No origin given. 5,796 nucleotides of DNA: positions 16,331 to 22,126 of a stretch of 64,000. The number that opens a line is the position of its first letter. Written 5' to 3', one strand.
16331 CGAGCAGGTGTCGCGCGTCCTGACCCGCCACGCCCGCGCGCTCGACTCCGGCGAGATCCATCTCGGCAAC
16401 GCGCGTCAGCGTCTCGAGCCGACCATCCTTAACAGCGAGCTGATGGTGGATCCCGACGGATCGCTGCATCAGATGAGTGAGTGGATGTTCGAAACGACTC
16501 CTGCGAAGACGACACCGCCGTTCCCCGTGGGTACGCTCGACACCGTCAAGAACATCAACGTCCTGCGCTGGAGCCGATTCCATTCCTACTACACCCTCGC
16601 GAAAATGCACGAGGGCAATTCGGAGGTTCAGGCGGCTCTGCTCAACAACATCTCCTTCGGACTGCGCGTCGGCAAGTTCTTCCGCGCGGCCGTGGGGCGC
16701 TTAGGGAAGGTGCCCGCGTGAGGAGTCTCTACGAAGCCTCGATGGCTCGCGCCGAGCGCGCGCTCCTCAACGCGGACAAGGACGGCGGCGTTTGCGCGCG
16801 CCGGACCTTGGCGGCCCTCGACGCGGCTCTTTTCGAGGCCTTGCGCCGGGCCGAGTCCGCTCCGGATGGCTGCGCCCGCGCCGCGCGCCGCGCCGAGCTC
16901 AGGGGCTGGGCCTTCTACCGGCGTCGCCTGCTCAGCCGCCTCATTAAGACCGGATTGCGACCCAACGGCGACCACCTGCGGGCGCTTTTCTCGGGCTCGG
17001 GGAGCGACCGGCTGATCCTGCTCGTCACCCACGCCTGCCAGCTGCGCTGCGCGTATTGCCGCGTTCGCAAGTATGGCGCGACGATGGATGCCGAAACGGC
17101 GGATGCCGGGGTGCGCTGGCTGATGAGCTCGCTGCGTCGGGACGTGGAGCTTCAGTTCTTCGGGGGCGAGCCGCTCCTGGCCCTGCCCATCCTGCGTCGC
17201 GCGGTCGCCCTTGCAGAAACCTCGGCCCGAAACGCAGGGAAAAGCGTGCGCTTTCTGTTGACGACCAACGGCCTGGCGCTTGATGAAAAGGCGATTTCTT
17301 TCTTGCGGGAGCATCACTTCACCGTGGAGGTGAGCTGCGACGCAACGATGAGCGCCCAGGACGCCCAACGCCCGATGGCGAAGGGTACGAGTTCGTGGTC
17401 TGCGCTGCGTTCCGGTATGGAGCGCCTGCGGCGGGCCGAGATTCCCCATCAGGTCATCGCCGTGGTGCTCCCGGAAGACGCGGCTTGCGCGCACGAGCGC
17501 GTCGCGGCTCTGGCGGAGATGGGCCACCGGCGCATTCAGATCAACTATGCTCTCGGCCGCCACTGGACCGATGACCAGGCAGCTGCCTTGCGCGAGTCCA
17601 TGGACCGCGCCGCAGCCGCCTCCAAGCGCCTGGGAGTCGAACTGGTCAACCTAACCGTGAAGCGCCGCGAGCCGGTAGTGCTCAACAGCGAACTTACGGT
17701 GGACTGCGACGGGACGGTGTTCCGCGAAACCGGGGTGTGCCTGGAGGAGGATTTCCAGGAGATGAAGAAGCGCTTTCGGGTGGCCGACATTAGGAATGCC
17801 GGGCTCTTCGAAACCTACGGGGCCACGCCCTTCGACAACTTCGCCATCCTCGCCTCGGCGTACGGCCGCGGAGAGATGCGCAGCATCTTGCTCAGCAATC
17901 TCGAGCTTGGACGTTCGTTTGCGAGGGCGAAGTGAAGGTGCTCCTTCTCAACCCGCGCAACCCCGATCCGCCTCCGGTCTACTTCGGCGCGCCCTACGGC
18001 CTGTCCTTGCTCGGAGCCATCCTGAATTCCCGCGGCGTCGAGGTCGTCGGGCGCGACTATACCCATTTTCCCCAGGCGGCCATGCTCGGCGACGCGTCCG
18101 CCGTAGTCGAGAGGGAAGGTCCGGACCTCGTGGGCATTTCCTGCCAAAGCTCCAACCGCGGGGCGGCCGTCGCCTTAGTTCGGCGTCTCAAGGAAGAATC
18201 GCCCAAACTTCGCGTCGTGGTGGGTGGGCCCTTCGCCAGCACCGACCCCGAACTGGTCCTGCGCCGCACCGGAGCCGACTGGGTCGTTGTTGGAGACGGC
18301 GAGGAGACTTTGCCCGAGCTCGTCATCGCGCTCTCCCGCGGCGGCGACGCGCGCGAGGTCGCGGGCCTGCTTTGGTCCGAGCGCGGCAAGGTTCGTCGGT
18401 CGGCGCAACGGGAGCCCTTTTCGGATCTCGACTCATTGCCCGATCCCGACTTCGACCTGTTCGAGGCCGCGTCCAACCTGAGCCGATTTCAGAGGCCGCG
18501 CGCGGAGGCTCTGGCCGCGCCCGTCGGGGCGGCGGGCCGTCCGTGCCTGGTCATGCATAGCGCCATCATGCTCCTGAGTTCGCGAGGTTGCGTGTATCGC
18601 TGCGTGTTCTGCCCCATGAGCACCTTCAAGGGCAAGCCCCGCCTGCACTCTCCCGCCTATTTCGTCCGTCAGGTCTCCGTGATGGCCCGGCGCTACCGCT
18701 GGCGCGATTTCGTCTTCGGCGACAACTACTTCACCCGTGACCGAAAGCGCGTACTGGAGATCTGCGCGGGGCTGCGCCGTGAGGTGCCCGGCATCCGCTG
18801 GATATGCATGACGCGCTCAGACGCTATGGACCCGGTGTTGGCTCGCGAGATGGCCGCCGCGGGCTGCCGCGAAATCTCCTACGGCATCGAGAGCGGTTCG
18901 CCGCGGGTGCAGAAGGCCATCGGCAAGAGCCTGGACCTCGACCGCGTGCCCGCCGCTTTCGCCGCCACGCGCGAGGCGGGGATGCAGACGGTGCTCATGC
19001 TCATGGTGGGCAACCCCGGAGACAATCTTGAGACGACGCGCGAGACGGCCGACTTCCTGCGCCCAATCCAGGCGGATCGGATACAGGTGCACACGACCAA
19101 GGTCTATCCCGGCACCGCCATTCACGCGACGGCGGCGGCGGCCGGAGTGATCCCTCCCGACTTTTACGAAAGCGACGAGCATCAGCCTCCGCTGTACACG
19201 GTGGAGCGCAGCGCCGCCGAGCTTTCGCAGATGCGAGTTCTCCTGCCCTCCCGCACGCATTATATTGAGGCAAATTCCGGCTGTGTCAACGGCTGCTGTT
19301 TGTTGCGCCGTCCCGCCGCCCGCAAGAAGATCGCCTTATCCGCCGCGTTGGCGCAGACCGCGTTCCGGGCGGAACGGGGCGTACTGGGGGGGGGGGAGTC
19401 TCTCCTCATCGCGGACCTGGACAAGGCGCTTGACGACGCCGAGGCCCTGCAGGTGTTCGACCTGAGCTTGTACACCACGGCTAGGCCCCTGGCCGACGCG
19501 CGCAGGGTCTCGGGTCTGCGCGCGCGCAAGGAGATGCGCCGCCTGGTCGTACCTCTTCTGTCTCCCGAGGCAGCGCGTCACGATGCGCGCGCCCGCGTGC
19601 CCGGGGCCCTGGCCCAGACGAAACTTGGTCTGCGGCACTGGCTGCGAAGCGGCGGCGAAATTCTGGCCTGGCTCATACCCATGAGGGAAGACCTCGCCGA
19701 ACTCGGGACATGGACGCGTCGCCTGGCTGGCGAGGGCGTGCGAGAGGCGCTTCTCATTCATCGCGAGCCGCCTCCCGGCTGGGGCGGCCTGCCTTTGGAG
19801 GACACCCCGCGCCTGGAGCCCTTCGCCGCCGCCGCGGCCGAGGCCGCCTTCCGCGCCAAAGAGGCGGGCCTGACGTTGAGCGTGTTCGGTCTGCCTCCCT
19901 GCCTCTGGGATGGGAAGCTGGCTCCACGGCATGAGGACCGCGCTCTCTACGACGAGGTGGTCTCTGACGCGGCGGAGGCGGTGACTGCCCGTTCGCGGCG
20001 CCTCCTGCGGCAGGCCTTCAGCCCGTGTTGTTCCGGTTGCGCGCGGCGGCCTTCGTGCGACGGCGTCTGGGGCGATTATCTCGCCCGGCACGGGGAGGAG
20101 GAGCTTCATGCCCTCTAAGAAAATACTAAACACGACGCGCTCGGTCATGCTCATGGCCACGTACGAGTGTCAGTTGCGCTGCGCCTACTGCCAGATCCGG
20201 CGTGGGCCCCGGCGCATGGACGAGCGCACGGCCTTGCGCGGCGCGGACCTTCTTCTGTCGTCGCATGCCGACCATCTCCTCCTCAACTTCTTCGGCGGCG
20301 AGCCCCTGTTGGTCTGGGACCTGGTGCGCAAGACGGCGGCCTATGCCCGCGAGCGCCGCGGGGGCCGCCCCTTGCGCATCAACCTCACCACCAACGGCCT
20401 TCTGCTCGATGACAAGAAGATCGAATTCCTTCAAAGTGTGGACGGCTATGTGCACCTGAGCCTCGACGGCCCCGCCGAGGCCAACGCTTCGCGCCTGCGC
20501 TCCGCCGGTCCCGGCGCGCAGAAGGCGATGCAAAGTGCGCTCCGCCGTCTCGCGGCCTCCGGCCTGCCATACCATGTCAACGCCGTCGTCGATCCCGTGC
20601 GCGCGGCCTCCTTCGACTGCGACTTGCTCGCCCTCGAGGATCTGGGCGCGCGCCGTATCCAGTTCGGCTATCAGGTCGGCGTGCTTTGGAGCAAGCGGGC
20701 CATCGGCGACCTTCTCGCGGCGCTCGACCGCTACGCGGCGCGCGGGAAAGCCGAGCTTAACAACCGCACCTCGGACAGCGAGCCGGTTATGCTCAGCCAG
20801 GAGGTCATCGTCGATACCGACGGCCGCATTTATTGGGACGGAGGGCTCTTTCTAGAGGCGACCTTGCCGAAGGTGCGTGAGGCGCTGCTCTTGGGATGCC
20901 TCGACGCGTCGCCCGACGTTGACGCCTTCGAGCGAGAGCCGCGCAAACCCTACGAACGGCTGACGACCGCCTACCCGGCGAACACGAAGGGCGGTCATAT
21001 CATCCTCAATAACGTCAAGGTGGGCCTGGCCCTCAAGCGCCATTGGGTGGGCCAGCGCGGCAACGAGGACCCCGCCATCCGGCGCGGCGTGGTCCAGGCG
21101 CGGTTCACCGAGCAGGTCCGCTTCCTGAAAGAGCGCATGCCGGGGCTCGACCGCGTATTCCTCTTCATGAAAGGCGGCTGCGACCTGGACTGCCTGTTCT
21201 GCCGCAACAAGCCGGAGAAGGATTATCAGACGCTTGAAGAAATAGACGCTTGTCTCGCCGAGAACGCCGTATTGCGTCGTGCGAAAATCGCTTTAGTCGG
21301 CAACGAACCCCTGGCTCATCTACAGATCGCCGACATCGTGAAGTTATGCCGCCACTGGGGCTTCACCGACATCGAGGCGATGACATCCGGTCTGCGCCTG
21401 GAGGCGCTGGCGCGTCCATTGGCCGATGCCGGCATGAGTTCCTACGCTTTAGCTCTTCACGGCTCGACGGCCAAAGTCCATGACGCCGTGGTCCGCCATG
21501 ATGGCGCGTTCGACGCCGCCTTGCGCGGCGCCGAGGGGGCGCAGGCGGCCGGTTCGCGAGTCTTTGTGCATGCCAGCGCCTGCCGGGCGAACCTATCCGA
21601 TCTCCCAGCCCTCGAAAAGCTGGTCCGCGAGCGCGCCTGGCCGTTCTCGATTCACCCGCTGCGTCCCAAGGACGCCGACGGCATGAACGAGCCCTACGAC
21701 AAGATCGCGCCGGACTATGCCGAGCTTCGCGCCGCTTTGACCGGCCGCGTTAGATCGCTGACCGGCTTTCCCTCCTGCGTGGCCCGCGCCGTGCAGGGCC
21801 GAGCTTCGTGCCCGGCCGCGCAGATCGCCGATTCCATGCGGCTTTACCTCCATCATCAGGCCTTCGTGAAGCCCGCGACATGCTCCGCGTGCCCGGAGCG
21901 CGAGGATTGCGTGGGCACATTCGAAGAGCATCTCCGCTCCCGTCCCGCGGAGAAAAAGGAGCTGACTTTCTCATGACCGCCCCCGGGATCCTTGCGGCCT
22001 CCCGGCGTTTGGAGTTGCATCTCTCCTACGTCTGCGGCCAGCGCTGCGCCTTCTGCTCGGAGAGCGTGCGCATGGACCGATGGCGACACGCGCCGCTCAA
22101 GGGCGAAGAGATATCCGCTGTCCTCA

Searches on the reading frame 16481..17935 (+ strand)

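Call 41: search_protein_families(library=ncbifam, proteins=[window:16481-17935:+], max_evalue=0.00001)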
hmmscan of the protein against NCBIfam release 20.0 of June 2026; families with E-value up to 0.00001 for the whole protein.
window:16481-17935:+ (484 aa): 33 families (the best 25 are shown)
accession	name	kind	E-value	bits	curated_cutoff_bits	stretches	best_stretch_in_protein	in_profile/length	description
TIGR04064.1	rSAM_nif11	equivalog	1.4e-41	142.7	518.7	1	177-398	79-304/459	nif11-like peptide radical SAM maturase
NF047865.1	rSAM_PapB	equivalog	1.2e-35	123.3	340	1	178-384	5-215/330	PapB family radical SAM/SPASM ranthipeptide maturase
TIGR03906.1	quino_hemo_SAM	equivalog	8.5e-26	90.6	453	1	177-316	95-241/467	quinohemoprotein amine dehydrogenase maturation protein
TIGR03974.1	rSAM_six_Cys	equivalog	1.9e-23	83.1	425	1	178-360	99-289/451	thioether cross-link-forming SCIFF peptide maturase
TIGR03978.1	rSAM_paired_1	equivalog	9.1e-23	80.7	370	1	178-328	85-239/466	His-Xaa-Ser system radical SAM maturase HxsB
TIGR04068.1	rSAM_ocin_clost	equivalog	2.2e-22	79.6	500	1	176-313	84-229/462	Cys-rich peptide radical SAM maturase CcpM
TIGR03942.1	sulfatase_rSAM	equivalog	3.3e-22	79.1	349.45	1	183-357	8-189/363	anaerobic sulfatase maturase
NF041718.1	rSAM_phane_AMC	equivalog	4e-20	72.1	425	1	176-356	6-187/362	cyclophane-forming radical SAM peptide maturase AmcB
NF041300.1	rSAM_mat_DarW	exception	4.8e-19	68.5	650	1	178-355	43-224/415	radical SAM/SPASM peptide maturase DarW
TIGR04280.1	geopep_mat_rSAM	hypoth_equivalog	3.4e-18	65.8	400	1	178-309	86-223/428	geopeptide radical SAM maturase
NF041298.1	rSAM_mat_DynA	equivalog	1.4e-17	63.7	450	1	182-335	7-165/356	dynobactin maturation radical SAM/SPASM protein DynA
NF040492.1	not_ScfB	exception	1.1e-16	60.8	855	1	178-358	97-286/450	ScfB-related radical SAM/SPASM orphan maturase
TIGR04269.1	SAM_SPASM_FxsB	subfamily_domain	1.1e-14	54.3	370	1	178-336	4-174/363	FxsB family cyclophane-forming radical SAM/SPASM peptide maturase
NF041707.1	rSAM_YhhB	equivalog_domain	3.9e-14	52.3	445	1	179-332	5-172/369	cyclophane-forming radical SAM/SPASM peptide maturase YhhB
TIGR04115.1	rSAM_Cxxx_rpt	equivalog_domain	2e-13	50.5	350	1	179-374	5-213/359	radical SAM peptide maturase, CXXX-repeat target family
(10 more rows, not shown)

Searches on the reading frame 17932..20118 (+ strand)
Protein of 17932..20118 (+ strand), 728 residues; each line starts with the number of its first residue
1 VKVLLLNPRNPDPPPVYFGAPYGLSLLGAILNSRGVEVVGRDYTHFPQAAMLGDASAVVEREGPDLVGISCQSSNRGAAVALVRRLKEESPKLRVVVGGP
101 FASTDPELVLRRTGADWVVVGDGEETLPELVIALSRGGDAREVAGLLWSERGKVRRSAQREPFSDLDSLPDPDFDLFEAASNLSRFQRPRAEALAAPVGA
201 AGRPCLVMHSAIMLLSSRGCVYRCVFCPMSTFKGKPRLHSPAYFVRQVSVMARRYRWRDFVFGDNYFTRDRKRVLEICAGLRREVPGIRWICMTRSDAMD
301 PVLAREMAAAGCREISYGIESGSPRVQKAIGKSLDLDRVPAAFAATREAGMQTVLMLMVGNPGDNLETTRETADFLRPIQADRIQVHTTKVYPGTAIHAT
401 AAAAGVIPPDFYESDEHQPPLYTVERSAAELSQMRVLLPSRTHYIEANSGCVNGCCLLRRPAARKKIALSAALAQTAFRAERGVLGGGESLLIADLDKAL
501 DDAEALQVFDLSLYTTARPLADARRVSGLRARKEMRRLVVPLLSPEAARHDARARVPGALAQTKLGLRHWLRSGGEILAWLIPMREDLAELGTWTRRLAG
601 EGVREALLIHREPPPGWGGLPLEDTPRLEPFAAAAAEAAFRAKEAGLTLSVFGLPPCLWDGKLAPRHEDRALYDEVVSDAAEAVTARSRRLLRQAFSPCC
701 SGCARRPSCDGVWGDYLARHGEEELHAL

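Call 41: search_protein_families(library=ncbifam, proteins=[window:17932-20118:+], max_evalue=0.00001)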
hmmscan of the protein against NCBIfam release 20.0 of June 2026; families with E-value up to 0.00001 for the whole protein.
window:17932-20118:+ (728 aa): 22 families
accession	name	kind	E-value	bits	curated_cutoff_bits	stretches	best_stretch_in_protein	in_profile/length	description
NF050148.1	rSAM_ApyD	equivalog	7.6e-47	160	750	2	216-403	204-395/645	RiPP biosynthesis radical SAM protein ApyD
TIGR03471.1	HpnJ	equivalog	3.5e-35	121.8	577.6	1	73-411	78-397/472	hopanoid biosynthesis associated radical SAM protein HpnJ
TIGR04072.2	rSAM_ladder_B12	equivalog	5.2e-30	104.4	360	2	214-410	183-381/443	lipid biosynthesis B12-binding/radical SAM protein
TIGR03975.1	rSAM_ocin_1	subfamily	6.3e-30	104.2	281.85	1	55-379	120-430/606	RiPP maturation radical SAM C-methyltransferase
NF033070.1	rSAM_AprD4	equivalog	7.5e-29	100.9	500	1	209-437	194-426/456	AprD4 family radical SAM diol-dehydratase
TIGR04479.1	bcpD_PhpK_rSAM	subfamily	8.1e-29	100.3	600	1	211-388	241-418/504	PhpK family radical SAM P-methyltransferase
TIGR04013.1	B12_SAM_MJ_1487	hypoth_equivalog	5.5e-27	94.6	251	2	52-166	32-138/382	TIGR04013 family B12-binding domain/radical SAM domain-containing protein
TIGR02026.1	BchE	equivalog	2.5e-23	82.7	481.35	1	59-401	59-387/497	magnesium-protoporphyrin IX monomethyl ester anaerobic oxidative cyclase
TIGR04014.1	B12_SAM_MJ_0865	equivalog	2.1e-19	69.6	360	2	217-399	166-356/434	methyl-coenzyme M reductase glutamine C-methyltransferase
NF038361.1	rSAM_Sden_1168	equivalog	1.2e-18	67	575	1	79-407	157-479/560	Sden_1168 family B12-binding radical SAM P-methyltransferase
TIGR04385.1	B12_rSAM_cofa1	equivalog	1.8e-18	67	450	1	212-410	196-403/438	B12 lower ligand biosynthesis radical SAM protein BzaD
TIGR04295.1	B12_rSAM_oligo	hypoth_equivalog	2.4e-13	49.6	400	1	80-332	91-314/422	TIGR04295 family B12-binding domain-containing radical SAM protein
NF040542.1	rSAM_RCCLKC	equivalog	5.8e-13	48.8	450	1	77-379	63-350/423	arsinothricin biosynthesis radical SAM protein ArsL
TIGR04190.1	B12_SAM_Ta0216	equivalog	3.4e-12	45.7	500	1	78-380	95-395/554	TIGR04190 family B12-binding domain/radical SAM domain protein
NF040546.1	rSAM_CUAEP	equivalog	6.2e-11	41.7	500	1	78-377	63-339/468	CUAEP/CCAEP-tail radical SAM (seleno)protein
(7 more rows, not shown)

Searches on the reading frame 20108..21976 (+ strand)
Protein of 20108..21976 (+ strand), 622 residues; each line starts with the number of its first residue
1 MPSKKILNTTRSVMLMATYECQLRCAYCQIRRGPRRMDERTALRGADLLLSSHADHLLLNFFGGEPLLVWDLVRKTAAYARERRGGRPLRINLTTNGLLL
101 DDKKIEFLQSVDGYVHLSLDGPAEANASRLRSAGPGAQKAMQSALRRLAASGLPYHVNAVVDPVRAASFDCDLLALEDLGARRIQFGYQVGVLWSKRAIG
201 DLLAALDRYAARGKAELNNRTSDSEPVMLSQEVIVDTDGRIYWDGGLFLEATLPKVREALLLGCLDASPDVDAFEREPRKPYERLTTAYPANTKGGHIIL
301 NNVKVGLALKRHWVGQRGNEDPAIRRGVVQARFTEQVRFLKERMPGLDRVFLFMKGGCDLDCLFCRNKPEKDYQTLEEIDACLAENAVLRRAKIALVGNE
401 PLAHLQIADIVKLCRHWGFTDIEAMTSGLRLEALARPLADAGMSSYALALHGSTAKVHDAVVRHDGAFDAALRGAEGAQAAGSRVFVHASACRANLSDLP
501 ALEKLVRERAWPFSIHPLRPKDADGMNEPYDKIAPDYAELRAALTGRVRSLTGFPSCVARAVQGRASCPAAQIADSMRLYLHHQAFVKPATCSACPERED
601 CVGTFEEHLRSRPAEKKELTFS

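Call 41: search_protein_families(library=ncbifam, proteins=[window:20108-21976:+], max_evalue=0.00001)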
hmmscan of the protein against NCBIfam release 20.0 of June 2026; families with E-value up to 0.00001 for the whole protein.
window:20108-21976:+ (622 aa): 55 families (the best 25 are shown)
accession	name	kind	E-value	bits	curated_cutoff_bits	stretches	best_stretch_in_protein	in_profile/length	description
NF047865.1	rSAM_PapB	equivalog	7.8e-28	97.7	340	1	11-220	3-219/330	PapB family radical SAM/SPASM ranthipeptide maturase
TIGR04064.1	rSAM_nif11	equivalog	3.9e-25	88.5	518.7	1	9-151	76-227/459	nif11-like peptide radical SAM maturase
TIGR04545.1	rSAM_ahbD_hemeb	equivalog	5.6e-24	85.2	500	2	356-508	8-164/339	heme b synthase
TIGR04068.1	rSAM_ocin_clost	equivalog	3.7e-23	82.1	500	1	8-137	81-221/462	Cys-rich peptide radical SAM maturase CcpM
TIGR04546.1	rSAM_ahbC_deAc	equivalog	1.4e-22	80.1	650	2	353-512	44-206/390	12,18-didecarboxysiroheme deacetylase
TIGR03962.1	mycofact_rSAM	equivalog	2e-22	79.8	265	2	16-170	17-167/339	mycofactocin radical SAM maturase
TIGR02666.1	moaA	equivalog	3.7e-22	78.7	284.05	2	358-509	20-183/336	GTP 3',8-cyclase MoaA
TIGR03974.1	rSAM_six_Cys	equivalog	9.9e-22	77.4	425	1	10-185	96-282/451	thioether cross-link-forming SCIFF peptide maturase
TIGR04466.1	rSAM_BlsE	equivalog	1.2e-20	74.3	400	1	351-514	6-173/327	cytosylglucuronate decarboxylase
TIGR03978.1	rSAM_paired_1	equivalog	2e-20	73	370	1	7-159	78-238/466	His-Xaa-Ser system radical SAM maturase HxsB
TIGR03977.1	rSAM_pair_HxsC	equivalog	2.6e-20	72.5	267.9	1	349-507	26-191/292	His-Xaa-Ser system radical SAM maturase HxsC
TIGR03906.1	quino_hemo_SAM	equivalog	6.5e-20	71.2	453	1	11-151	94-244/467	quinohemoprotein amine dehydrogenase maturation protein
TIGR02109.1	PQQ_syn_pqqE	equivalog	1.3e-19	70.4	381.35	2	13-184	9-177/358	pyrroloquinoline quinone biosynthesis protein PqqE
TIGR04053.2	TIGR04053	equivalog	3.4e-19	69.3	395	1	357-508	17-175/366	TIGR04053 family radical SAM/SPASM domain-containing protein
TIGR04347.1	pseudo_SAM_Halo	equivalog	4.2e-19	69.1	525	2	350-508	40-201/390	TIGR04347 family pseudo-SAM/SPASM protein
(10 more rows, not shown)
